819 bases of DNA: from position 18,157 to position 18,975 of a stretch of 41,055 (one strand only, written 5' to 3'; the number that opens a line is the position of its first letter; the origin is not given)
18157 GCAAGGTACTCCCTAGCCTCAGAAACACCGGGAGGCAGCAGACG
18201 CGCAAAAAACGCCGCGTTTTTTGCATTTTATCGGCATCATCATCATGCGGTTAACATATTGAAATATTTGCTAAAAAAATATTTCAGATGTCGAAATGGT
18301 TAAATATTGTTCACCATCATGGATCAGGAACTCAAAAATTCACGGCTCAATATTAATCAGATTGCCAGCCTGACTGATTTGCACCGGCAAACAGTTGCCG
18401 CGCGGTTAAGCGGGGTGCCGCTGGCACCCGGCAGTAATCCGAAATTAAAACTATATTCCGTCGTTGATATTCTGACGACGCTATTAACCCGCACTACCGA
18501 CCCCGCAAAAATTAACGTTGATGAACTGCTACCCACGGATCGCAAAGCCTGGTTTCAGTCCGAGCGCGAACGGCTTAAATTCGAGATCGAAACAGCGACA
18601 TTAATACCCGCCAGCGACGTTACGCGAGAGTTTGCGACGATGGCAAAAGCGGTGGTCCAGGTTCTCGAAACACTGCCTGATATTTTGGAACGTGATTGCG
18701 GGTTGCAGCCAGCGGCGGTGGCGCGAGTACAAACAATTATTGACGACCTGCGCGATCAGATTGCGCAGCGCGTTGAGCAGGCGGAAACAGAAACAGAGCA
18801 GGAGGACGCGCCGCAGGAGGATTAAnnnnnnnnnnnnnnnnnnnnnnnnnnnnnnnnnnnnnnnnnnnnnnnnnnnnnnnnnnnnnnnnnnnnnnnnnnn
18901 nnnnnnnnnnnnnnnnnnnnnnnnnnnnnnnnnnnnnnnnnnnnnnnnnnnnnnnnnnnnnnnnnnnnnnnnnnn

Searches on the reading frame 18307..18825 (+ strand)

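Call 62: search_protein_families(library=pfam, proteins=[window:18307-18825:+], max_evalue=0.001)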
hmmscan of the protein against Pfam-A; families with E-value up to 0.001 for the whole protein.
window:18307-18825:+ (172 aa): 1 family
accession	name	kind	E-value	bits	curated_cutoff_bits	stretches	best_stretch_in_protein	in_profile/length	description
PF07278.17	DUF1441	-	1.7e-46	158.2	35.1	1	14-157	1-146/147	Protein of unknown function (DUF1441)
